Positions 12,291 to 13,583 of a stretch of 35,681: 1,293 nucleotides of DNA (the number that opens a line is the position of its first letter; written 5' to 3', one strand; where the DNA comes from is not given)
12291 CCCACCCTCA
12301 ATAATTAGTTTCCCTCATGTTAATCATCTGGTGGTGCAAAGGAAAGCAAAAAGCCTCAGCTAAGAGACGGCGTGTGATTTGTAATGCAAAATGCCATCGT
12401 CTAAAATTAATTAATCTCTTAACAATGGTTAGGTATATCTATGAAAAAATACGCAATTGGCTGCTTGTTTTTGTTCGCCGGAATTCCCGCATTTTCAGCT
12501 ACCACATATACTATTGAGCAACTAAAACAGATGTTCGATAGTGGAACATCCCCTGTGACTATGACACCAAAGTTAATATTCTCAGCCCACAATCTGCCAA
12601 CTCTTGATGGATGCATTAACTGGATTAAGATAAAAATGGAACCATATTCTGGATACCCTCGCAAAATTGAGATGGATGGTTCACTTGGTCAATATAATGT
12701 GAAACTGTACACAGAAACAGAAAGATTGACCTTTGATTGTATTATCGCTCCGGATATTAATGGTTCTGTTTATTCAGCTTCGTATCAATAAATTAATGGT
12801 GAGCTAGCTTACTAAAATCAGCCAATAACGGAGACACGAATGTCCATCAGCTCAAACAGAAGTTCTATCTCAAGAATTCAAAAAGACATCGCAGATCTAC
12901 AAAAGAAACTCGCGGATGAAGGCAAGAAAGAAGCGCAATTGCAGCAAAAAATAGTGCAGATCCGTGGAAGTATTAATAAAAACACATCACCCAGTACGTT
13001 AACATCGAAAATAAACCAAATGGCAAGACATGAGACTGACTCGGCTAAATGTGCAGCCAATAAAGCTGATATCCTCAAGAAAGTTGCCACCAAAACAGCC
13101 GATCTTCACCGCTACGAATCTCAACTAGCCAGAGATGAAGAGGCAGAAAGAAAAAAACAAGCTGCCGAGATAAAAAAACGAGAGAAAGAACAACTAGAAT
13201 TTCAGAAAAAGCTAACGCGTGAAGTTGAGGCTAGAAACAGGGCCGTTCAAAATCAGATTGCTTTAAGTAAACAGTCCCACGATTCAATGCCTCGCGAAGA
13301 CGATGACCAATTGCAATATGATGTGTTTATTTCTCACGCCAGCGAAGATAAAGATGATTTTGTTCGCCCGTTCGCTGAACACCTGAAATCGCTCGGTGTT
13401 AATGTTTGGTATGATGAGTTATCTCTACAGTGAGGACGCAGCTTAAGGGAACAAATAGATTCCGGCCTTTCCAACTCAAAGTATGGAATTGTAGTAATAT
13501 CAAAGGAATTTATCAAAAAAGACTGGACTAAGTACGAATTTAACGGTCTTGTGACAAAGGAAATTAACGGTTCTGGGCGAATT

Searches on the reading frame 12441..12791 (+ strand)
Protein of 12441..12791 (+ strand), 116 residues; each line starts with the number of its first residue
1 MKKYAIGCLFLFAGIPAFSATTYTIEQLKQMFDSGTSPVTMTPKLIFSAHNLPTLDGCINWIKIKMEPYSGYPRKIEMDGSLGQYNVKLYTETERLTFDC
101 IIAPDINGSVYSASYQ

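Call 54: search_protein_families(library=pfam, proteins=[window:12441-12791:+], max_evalue=0.01)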
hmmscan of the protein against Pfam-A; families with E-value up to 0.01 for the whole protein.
window:12441-12791:+ (116 aa): 0 families

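Call 55: search_protein_families(library=phrogs, proteins=[window:12441-12791:+], max_evalue=0.001)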
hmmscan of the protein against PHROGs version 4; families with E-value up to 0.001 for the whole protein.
window:12441-12791:+ (116 aa): 1 family
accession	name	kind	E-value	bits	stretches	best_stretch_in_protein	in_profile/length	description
phrog_21923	-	unknown function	7.7e-06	27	1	7-115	5-110/111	-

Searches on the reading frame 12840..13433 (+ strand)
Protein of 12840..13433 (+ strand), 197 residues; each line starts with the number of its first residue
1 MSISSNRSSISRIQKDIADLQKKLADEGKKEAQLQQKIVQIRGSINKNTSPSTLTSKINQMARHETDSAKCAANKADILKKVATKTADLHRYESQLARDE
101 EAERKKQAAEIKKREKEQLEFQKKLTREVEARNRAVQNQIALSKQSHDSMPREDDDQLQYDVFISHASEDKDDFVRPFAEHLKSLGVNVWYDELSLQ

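Call 54: search_protein_families(library=pfam, proteins=[window:12840-13433:+], max_evalue=0.01)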
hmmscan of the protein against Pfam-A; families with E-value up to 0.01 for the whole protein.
window:12840-13433:+ (197 aa): 2 families
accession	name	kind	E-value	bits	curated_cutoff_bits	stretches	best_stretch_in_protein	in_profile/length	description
PF13676.11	TIR_2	-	2.2e-06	28.6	28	1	162-194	1-32/122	TIR domain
PF07902.16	Gp58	-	0.0046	15.8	34.5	1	3-63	269-327/594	gp58-like protein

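Call 55: search_protein_families(library=phrogs, proteins=[window:12840-13433:+], max_evalue=0.001)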
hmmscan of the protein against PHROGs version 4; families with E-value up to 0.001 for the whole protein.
window:12840-13433:+ (197 aa): 2 families
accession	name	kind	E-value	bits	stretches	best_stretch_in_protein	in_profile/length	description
phrog_15646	-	unknown function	2.3e-57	195.7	1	1-196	1-196/293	-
phrog_9211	-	unknown function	4.6e-11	43.6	1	155-196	128-169/268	-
